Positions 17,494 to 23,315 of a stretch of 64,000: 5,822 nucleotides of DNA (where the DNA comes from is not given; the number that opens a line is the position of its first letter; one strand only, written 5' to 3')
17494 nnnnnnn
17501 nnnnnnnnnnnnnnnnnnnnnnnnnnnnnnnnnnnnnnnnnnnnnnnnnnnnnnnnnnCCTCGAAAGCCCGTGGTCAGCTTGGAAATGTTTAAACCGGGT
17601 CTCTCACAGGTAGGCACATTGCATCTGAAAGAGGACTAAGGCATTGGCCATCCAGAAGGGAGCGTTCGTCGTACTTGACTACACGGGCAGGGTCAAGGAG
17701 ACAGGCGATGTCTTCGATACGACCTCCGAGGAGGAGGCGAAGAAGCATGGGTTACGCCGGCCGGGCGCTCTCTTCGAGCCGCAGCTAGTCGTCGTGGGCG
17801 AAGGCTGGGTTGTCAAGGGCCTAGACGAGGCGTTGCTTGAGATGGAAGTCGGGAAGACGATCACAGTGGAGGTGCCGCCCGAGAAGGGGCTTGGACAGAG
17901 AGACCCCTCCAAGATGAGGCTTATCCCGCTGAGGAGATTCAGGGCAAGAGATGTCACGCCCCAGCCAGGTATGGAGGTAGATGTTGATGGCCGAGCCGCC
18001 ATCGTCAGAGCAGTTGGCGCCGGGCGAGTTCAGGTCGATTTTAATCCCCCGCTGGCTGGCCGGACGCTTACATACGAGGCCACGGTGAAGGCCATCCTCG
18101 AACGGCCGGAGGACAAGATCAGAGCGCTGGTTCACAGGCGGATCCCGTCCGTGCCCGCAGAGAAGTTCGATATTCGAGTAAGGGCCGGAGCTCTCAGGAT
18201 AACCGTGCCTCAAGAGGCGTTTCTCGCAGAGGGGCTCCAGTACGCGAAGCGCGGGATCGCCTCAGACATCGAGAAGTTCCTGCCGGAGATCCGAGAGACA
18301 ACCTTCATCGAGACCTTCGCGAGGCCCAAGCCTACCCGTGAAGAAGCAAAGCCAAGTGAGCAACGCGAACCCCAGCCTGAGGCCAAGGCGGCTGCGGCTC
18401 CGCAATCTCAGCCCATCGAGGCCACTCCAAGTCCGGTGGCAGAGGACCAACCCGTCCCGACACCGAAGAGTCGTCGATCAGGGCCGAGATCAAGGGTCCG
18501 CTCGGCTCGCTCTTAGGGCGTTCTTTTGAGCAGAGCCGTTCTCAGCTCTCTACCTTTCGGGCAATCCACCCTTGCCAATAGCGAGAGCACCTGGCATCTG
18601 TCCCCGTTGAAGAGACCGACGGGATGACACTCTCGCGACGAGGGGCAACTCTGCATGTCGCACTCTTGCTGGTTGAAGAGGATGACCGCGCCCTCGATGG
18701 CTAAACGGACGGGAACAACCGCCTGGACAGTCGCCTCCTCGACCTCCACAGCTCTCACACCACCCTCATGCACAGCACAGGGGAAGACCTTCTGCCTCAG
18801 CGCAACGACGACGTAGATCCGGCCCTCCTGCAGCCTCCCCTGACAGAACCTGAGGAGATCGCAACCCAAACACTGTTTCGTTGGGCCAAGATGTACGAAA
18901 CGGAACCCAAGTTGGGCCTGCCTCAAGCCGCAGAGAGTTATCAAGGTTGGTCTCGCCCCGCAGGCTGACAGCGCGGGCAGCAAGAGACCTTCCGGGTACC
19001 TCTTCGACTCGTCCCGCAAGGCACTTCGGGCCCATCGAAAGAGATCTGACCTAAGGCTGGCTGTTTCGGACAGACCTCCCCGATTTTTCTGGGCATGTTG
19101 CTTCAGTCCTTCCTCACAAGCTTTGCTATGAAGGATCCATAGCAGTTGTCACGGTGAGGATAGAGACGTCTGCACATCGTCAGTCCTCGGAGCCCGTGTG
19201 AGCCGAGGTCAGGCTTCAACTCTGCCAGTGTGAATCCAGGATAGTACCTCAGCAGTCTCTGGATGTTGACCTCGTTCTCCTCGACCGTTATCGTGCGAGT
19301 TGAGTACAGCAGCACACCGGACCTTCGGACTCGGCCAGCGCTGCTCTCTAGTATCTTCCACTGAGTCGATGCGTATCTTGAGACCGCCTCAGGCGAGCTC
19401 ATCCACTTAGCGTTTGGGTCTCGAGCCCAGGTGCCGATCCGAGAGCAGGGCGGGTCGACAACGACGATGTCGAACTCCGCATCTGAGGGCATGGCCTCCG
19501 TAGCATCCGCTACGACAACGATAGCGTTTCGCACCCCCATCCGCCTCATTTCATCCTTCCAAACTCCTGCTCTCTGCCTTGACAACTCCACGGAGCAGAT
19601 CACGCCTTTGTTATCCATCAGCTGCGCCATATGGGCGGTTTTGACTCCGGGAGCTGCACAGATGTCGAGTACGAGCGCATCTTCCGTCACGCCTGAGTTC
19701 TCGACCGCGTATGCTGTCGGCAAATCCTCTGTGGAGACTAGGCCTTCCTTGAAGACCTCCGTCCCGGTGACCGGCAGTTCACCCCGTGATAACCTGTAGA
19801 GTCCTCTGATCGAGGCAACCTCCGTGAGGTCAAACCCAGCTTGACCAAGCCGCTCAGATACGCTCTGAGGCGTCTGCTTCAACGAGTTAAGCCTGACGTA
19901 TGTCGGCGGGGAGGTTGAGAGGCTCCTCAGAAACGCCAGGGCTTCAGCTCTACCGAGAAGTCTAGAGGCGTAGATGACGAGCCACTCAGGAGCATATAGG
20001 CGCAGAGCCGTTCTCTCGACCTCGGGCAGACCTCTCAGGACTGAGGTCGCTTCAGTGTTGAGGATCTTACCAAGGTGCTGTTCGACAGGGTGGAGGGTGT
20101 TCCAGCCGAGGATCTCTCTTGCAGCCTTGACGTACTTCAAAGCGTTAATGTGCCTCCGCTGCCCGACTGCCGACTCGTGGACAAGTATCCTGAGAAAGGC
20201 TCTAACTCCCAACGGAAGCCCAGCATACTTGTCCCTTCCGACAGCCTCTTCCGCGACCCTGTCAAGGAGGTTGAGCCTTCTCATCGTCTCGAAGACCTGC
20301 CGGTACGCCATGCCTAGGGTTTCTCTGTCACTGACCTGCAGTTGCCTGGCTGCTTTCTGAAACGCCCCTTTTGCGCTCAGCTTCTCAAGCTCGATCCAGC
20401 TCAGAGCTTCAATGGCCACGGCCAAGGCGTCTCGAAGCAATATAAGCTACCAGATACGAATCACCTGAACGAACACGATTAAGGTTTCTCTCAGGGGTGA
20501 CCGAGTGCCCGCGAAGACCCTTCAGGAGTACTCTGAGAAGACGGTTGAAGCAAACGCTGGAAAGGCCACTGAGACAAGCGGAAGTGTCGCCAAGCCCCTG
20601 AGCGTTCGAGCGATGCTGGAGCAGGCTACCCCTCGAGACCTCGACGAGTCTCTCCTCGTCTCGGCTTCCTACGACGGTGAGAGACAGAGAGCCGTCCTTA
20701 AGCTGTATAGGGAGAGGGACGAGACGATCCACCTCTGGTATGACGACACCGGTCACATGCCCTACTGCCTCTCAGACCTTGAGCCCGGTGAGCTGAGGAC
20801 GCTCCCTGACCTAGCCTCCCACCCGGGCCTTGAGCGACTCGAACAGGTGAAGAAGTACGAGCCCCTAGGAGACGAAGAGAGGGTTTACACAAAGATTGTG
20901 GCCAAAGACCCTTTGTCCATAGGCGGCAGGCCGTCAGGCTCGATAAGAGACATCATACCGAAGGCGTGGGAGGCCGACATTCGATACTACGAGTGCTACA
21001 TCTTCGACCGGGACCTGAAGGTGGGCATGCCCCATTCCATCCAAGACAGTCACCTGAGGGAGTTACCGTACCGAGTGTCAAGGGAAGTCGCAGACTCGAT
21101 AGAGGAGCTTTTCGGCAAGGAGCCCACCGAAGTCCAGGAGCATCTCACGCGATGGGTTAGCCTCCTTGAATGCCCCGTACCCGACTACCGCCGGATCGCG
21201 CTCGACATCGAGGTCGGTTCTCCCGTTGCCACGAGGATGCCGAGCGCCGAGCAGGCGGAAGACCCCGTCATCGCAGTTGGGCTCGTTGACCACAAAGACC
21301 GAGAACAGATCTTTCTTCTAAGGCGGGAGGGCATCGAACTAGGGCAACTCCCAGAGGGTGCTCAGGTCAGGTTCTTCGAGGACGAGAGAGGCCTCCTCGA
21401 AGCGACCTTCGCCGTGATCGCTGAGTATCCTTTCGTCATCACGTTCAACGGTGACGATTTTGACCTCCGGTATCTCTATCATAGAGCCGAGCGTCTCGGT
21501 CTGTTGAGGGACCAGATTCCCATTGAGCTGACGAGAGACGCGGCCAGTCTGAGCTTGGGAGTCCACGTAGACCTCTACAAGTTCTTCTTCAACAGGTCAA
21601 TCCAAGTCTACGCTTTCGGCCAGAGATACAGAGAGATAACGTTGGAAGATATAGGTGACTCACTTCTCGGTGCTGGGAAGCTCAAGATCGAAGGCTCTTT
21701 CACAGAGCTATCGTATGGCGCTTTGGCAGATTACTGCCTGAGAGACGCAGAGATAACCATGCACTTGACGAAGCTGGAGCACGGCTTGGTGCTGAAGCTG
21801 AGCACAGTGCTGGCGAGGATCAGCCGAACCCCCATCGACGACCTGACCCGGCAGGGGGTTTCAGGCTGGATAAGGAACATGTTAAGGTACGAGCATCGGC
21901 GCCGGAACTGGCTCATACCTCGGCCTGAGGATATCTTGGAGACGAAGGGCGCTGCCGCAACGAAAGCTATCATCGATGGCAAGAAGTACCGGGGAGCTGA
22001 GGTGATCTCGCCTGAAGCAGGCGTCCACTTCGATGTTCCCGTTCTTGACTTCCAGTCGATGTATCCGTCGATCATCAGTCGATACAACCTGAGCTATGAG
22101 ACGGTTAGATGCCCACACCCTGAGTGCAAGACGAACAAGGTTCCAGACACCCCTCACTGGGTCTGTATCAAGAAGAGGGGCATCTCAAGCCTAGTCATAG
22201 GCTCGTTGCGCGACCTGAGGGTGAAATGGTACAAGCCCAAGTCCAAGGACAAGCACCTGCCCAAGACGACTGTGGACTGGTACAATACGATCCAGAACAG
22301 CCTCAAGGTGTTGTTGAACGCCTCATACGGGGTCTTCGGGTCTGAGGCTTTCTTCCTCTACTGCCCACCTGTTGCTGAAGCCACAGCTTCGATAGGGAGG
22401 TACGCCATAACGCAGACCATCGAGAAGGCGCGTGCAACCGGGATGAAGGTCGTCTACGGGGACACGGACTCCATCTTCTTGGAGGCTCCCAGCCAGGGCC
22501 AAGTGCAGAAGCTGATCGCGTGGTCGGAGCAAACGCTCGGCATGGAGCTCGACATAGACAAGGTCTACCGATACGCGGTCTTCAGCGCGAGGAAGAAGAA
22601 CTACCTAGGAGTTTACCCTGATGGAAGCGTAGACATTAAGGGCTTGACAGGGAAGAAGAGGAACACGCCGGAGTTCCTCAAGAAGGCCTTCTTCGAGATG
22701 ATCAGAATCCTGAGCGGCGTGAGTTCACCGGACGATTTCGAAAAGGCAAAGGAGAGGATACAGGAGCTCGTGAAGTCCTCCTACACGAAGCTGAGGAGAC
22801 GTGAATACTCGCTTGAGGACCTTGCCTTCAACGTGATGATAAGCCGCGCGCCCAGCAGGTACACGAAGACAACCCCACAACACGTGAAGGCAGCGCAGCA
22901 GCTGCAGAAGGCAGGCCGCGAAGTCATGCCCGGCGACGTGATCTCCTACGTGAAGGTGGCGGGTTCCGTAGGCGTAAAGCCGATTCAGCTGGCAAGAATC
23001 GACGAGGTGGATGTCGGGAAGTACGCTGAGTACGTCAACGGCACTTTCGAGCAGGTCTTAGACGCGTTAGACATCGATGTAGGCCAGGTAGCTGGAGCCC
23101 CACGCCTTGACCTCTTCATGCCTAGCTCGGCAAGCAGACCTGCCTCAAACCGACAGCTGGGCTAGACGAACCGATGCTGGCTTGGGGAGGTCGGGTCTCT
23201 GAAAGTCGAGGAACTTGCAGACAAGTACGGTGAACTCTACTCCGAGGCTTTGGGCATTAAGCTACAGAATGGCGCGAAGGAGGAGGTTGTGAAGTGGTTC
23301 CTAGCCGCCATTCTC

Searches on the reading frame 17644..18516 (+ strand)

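Call 33: search_protein_families(library=pfam, proteins=[window:17644-18516:+], max_evalue=0.001)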
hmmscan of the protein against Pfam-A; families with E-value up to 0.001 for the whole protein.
window:17644-18516:+ (290 aa): 3 families
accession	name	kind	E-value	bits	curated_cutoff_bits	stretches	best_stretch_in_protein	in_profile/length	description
PF18046.7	FKBP26_C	-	2e-14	54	27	1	156-225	2-71/72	FKBP26_C-terminal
PF22199.2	FKBP26_IF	-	1.4e-13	51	27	1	92-137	1-46/46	FKBP26, IF domain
PF00254.34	FKBP_C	-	1.9e-11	44.6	21.1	1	3-88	5-76/94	FKBP-type peptidyl-prolyl cis-trans isomerase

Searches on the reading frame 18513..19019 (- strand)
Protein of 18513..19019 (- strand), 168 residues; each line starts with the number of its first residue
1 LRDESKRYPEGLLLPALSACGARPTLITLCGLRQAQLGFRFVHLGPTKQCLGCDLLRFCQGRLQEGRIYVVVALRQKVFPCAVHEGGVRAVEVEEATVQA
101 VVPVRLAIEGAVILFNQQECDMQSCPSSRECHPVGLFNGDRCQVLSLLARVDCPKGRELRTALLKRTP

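Call 33: search_protein_families(library=pfam, proteins=[window:18513-19019:-], max_evalue=0.001)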
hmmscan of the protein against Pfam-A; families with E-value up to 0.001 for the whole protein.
window:18513-19019:- (168 aa): 1 family
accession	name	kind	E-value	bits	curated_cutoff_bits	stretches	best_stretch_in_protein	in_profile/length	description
PF03684.18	UPF0179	-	2.2e-38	131.8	25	1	27-161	2-137/140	Uncharacterised protein family (UPF0179)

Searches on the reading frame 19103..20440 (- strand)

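Call 33: search_protein_families(library=pfam, proteins=[window:19103-20440:-], max_evalue=0.001)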
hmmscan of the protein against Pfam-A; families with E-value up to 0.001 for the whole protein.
window:19103-20440:- (445 aa): 4 families
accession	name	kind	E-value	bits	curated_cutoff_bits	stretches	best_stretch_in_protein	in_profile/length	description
PF01189.24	Methyltr_RsmB-F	-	4.5e-45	154.2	27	1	253-441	8-198/199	16S rRNA methyltransferase RsmB/F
PF01135.25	PCMT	-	5.1e-07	30.1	20.3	1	242-328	62-148/210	Protein-L-isoaspartate(D-aspartate) O-methyltransferase (PCMT)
PF22458.1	RsmF-B_ferredox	-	3.2e-05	24.4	27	1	151-210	2-60/74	Methyltr_RsmF/B-like, ferredoxin-like domain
PF13649.12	Methyltransf_25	-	6.2e-05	24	27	1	257-328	1-70/97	Methyltransferase domain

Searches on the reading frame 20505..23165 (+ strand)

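Call 33: search_protein_families(library=pfam, proteins=[window:20505-23165:+], max_evalue=0.001)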
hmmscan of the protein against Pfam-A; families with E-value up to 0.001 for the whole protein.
window:20505-23165:+ (886 aa): 2 families
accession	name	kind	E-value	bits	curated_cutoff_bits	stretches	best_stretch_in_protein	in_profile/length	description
PF00136.26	DNA_pol_B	-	7.8e-47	160.5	23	1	458-830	17-420/453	DNA polymerase family B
PF03104.25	DNA_pol_B_exo1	-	4.5e-19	69.3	23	1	154-333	3-184/242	DNA polymerase family B, exonuclease domain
